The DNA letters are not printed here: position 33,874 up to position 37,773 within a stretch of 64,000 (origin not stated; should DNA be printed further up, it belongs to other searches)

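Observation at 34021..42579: Giant 8.56-kb gene: doubly membrane-anchored protein made of many highly diverged Ig-like modules, with no LPXTG and no exact repeats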

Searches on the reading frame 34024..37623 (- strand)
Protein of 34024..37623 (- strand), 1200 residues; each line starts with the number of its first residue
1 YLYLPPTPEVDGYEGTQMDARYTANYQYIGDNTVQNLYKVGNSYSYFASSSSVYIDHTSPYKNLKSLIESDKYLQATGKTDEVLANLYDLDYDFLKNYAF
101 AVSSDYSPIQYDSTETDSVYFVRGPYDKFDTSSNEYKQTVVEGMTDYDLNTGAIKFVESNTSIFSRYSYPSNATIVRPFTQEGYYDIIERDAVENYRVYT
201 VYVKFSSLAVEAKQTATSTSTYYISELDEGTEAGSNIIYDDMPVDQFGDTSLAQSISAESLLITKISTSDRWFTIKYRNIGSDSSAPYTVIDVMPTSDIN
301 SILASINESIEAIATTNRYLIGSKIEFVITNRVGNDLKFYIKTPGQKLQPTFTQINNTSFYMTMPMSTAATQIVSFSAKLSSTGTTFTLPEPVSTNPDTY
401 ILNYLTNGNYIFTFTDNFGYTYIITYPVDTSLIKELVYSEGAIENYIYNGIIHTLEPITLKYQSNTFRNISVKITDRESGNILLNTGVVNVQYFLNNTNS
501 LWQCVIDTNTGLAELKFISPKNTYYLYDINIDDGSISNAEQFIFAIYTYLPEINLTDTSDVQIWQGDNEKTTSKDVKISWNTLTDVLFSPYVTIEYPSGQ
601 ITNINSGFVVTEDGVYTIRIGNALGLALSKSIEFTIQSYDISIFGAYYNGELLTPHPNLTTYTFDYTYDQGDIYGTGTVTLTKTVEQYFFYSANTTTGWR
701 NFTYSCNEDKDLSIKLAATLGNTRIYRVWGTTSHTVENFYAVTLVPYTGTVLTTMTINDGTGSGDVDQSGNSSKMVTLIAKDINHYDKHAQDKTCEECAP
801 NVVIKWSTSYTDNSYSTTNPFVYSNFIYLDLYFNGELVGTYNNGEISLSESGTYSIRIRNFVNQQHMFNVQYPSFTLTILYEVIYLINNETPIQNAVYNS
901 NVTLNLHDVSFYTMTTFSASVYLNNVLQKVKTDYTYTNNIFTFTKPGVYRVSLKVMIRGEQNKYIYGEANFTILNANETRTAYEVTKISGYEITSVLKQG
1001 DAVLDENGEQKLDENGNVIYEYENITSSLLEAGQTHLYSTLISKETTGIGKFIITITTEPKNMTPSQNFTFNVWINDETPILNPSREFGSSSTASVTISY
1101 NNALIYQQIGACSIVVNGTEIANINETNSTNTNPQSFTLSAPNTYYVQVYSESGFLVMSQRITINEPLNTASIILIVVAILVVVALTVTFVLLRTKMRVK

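Call 55: predict_structure(alignment_id=A3)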
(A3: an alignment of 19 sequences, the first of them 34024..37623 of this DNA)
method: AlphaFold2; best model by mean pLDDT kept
length: 1200 residues; sequences in the alignment: 19
mean_pLDDT: 78.7   pTM: 0.40
mean pLDDT of the five models: 78.7, 76.6, 76.1, 73.7, 72.7
residues with pLDDT >= 90: 192; 70-90: 757; 50-70: 196; < 50: 55
segments of 3 or more residues with pLDDT < 50: 1-18, 28-48, 429-431, 567-569, 639-642, 1198-1200
pLDDT, mean of each block of 10 residues (from residue 1): 30 40 57 47 49 72 91 90 84 83 89 81 85 73 79 82 86 68 91 86 90 89 87 89 79 87 90 91 83 89 92 83 90 89 81 72 82 83 74 81 69 85 71 69 63 85 80 88 88 86 80 85 89 72 87 78 56 77 77 85 87 82 63 64 68 74 79 72 85 75 72 81 83 72 72 73 60 79 63 68 80 58 71 82 84 84 71 83 85 88 84 80 81 75 89 84 82 88 81 88 79 70 82 71 84 87 79 88 87 87 89 89 85 86 89 84 80 70 77 55
secondary structure, 60 per line:
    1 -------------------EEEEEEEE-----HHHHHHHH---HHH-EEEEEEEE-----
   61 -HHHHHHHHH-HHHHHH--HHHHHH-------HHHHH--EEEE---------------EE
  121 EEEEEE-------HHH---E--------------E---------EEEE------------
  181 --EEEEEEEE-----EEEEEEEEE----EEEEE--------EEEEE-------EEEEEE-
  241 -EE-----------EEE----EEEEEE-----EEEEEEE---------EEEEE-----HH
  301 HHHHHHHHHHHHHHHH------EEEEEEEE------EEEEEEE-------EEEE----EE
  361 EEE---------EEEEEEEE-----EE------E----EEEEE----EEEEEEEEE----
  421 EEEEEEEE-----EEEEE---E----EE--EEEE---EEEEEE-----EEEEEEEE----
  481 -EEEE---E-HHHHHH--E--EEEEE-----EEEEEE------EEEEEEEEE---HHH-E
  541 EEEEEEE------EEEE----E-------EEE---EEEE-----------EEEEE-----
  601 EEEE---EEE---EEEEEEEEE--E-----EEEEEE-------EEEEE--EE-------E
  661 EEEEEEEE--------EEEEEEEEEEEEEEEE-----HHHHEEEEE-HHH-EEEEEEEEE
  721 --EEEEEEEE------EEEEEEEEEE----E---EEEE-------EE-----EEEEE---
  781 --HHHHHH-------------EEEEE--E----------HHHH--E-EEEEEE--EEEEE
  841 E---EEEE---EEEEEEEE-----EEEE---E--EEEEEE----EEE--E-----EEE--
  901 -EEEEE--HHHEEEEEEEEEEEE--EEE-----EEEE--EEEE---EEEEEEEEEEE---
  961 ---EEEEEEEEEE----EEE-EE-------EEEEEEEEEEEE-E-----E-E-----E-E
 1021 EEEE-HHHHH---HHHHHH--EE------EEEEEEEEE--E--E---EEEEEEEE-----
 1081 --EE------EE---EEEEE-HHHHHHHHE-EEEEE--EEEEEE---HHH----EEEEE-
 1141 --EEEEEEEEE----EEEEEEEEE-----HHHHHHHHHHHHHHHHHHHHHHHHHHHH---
elements in order (helices of 4 or more, strands of 3 or more residues): E20-27 H33-40 E48-55 H62-70 H72-77 H80-85 H93-97 E100-103 E119-126 E165-168 E183-190 E196-204 E209-213 E222-226 E234-239 E255-257 E262-267 E273-279 E289-293 H299-316 E323-330 E337-343 E351-354 E359-363 E373-380 E399-403 E408-416 E421-428 E434-438 E451-454 E458-463 E469-476 E482-485 H491-496 E502-506 E512-517 E524-532 E540-547 E554-557 E570-572 E576-579 E591-595 E601-604 E608-610 E614-622 E631-636 E644-648 E660-668 E677-692 H698-701 E702-706 E712-720 E723-730 E737-746 E755-758 E773-777 H783-788 E802-806 H820-823 E828-833 E836-841 E845-848 E852-859 E865-868 E875-880 E885-887 E896-898 E902-906 E912-923 E926-928 E934-937 E940-943 E947-957 E964-973 E978-980 E991-1002 E1020-1024 H1026-1030 H1034-1039 E1050-1058 E1068-1075 E1096-1100 H1102-1109 E1112-1116 E1119-1124 E1135-1139 E1143-1151 E1156-1164 H1170-1197
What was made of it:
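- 34024..34128 (-): C-terminal anchor module (residues 2818-2852): EPLNTAS, a 22-residue helix, then the 7-residue tail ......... It is the most conserved stretch of the C-terminal 480 residues across the family. AlphaFold2 helix at tile residues 1170-1197 (call 55).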

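Call 58: fold_search(model_id=the predicted structure, library=pdb)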
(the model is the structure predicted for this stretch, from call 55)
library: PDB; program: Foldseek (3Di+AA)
matches with E <= 10: 1736; with E <= 0.001: 286
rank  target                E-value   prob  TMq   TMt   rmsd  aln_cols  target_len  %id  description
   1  7r5k_10               1.3e-16  1.00  0.13  0.10  64.8      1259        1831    8  Human nuclear pore complex (constricted) (released 2022-06-22)
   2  9fly_A                4.1e-15  1.00  0.08  0.11  95.9      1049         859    9  CryoEM structure of the base (4151-5009) in the grappling hook protein A (GhpA) in the bacterium Aureispira sp. CCB-QB (released 2024-10-16)
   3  8k53_A                1.2e-13  1.00  0.08  0.11  44.3      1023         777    9  Structure of the Dimeric Human CNTN2 Ig 1-6-FNIII 1-2 Domain in an Asymmetric State (released 2023-12-06)
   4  5oj6_B                1.4e-13  1.00  0.11  0.17  24.3       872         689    9  Crystal structure of the chicken MDGA1 ectodomain in complex with the human neuroligin 1 (NL1(-A-B)) cholinesterase do (released 2017-08-23)
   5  5oj2_B                4.4e-13  1.00  0.10  0.15  28.5       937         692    8  Crystal structure of the chicken MDGA1 ectodomain (released 2017-08-23)
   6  9flw_A                5.5e-12  1.00  0.07  0.13  51.6       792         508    9  CryoEM structure of the fragment-6 (3571-4078) in the grappling hook protein A (GhpA) in the bacterium Aureispira sp.  (released 2024-10-16)
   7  1e07                  9.9e-12  1.00  0.12  0.19  64.0       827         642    9  Model of human carcinoembryonic antigen by homology modelling and curve-fitting to experimental solution scattering data (released 2000-07-04)
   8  4ziq                  1.5e-11  1.00  0.10  0.09  42.8      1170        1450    8  Crystal structure of trypsin activated alpha-2-macroglobulin from Escherichia coli. (released 2015-06-10)
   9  4e0s_A                3.2e-11  1.00  0.10  0.08  41.7      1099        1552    9  Crystal Structure of C5b-6 (released 2012-04-18)
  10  3km9_A                3.4e-11  1.00  0.10  0.09  41.6      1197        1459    7  Structure of complement C5 in complex with the C-terminal beta-grasp domain of SSL7 (released 2009-12-01)
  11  5i5k_B                5.3e-11  1.00  0.10  0.08  44.5      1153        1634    9  Structure of complement C5 in complex with eculizumab (released 2016-03-16)
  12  7sqc_2B               1.0e-10  1.00  0.07  0.10  53.7       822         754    8  Ciliary C1 central pair apparatus isolated from Chlamydomonas reinhardtii (released 2022-04-13)
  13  7s62                  1.3e-10  1.00  0.09  0.09  42.2       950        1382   10  Locally refined protomer structure of native-form oocyte/egg Alpha-2-Macroglobulin (A2Moo) tetramer (released 2022-01-05)
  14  8b0g_A                1.3e-10  1.00  0.11  0.11  40.8      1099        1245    8  2C9, C5b9-CD59 structure (released 2023-02-22)
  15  9g93_A                1.6e-10  1.00  0.07  0.12  34.9       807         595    9  CryoET structure of the in vitro grown Bacillus anthracis Sap S-layer (released 2024-12-18)
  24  9fx2                  6.9e-10  1.00  0.09  0.09  39.1       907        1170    9  Structure of methylamine activated CD109 (released 2025-03-19)
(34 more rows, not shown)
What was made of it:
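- Foldseek also matches S-layer proteins Sap, EA1 and SbsB (call 58). The E. coli alpha2-macroglobulin is among the C-terminal tile's matches (call 58).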
